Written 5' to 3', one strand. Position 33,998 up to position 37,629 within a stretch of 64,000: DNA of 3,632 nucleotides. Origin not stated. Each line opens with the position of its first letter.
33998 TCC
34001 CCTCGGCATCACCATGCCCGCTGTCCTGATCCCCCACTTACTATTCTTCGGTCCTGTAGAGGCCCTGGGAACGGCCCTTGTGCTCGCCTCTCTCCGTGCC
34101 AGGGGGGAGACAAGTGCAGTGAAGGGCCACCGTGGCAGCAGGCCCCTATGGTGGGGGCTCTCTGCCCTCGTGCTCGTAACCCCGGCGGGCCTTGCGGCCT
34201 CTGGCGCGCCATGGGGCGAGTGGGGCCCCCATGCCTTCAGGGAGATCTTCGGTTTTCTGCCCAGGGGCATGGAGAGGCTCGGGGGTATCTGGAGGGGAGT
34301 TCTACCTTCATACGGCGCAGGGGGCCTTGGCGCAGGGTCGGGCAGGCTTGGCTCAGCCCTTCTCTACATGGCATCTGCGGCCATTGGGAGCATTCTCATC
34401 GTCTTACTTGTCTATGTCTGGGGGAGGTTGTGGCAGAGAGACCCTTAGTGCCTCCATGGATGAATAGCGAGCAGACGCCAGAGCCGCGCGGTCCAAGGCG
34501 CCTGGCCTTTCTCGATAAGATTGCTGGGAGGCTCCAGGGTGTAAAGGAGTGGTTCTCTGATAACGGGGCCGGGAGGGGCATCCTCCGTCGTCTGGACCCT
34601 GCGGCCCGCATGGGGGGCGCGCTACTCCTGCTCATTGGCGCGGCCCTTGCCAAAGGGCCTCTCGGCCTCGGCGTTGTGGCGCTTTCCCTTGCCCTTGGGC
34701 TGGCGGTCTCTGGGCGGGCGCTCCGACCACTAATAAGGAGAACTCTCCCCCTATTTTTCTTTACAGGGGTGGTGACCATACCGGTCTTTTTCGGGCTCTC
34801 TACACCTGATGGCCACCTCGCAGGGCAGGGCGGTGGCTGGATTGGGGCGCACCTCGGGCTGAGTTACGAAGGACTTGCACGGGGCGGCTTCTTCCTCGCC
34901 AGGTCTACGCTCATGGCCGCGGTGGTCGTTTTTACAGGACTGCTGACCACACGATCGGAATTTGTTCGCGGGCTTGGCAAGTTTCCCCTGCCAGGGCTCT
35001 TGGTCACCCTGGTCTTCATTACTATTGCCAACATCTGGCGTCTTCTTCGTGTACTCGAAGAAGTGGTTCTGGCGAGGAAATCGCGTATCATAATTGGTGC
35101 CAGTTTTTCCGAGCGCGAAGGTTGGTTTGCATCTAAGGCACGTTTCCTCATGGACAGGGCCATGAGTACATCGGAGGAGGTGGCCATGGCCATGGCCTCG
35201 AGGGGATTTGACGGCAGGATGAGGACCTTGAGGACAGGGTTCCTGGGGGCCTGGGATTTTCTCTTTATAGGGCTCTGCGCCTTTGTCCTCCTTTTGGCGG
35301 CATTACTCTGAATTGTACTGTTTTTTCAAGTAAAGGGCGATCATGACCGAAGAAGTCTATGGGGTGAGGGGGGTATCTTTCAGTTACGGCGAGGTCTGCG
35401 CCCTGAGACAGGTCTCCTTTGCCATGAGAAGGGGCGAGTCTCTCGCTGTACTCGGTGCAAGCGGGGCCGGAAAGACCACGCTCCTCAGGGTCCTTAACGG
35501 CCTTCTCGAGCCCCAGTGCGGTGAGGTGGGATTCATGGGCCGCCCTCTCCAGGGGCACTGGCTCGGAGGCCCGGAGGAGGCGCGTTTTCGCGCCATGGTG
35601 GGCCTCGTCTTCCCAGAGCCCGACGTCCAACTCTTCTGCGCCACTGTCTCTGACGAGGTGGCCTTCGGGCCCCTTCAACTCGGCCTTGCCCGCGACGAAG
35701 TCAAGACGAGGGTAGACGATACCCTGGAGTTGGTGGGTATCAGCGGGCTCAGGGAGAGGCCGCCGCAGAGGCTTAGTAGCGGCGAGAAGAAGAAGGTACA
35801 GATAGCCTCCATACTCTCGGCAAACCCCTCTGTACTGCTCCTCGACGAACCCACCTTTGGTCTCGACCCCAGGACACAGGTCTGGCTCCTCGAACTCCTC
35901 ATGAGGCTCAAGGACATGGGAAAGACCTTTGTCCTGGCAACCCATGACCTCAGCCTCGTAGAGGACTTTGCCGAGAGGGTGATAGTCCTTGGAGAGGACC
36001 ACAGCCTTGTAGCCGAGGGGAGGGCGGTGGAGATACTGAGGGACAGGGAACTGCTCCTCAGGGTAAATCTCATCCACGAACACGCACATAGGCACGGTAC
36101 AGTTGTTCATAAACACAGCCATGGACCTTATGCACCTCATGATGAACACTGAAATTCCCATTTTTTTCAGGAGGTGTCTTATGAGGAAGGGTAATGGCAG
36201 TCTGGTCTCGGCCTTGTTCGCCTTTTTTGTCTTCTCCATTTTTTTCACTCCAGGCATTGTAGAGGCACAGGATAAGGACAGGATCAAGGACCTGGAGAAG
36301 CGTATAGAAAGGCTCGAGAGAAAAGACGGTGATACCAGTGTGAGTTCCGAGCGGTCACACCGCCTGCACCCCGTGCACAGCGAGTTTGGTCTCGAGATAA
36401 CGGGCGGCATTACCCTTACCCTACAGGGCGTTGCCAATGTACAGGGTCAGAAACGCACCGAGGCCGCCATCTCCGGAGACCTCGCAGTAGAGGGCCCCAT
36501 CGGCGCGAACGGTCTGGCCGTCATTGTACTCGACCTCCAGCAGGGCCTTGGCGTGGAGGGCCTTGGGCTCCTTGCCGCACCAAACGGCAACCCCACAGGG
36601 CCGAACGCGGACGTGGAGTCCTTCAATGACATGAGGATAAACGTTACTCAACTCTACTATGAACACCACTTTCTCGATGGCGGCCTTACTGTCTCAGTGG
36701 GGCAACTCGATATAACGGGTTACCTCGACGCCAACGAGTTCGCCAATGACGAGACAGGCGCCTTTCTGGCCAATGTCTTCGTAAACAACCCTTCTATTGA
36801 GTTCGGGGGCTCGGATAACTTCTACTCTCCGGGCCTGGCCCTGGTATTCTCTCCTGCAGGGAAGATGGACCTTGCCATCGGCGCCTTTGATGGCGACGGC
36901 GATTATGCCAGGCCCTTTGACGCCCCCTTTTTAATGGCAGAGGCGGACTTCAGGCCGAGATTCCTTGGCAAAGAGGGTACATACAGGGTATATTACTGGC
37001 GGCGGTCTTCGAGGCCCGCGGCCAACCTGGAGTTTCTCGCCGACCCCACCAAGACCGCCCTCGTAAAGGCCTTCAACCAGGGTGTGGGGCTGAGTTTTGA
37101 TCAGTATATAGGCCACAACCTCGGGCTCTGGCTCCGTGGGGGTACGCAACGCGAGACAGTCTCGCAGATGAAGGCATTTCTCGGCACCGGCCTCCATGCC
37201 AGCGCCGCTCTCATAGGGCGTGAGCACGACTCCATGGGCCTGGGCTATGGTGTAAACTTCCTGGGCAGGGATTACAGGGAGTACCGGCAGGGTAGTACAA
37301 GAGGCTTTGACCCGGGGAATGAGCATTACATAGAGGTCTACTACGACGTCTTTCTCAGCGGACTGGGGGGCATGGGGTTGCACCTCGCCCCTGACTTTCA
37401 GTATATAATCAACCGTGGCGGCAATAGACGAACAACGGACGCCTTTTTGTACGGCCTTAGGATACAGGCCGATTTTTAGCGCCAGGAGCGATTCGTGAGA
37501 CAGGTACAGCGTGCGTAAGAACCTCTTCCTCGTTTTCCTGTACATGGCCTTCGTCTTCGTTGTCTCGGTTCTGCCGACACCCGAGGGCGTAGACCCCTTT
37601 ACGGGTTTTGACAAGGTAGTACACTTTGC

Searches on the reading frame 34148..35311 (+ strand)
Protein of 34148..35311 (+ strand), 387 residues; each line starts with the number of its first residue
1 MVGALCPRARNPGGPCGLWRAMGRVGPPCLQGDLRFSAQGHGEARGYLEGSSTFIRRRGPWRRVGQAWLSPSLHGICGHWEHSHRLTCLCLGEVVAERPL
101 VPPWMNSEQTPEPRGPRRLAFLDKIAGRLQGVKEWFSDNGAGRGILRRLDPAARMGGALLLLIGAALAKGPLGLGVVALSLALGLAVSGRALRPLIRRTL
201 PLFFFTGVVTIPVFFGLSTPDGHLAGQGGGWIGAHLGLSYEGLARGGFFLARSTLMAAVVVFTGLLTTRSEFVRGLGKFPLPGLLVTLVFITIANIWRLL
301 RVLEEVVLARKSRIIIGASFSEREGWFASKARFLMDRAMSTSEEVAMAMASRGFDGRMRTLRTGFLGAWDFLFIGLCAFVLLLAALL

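Call 45: search_protein_families(library=pfam, proteins=[window:34148-35311:+], max_evalue=0.00001)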
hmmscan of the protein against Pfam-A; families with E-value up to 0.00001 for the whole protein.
window:34148-35311:+ (387 aa): 1 family
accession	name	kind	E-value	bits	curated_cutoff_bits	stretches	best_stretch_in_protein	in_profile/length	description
PF02361.21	CbiQ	-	7.1e-16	58.9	25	1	145-357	4-211/216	Cobalt transport protein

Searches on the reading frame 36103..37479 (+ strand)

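Call 45: search_protein_families(library=pfam, proteins=[window:36103-37479:+], max_evalue=0.00001)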
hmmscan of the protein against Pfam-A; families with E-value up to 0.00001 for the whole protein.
window:36103-37479:+ (458 aa): 1 family
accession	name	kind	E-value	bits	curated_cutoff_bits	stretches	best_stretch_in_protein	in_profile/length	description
PF04966.18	OprB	-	3.7e-22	79.7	22.9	1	176-458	62-372/372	Carbohydrate-selective porin, OprB family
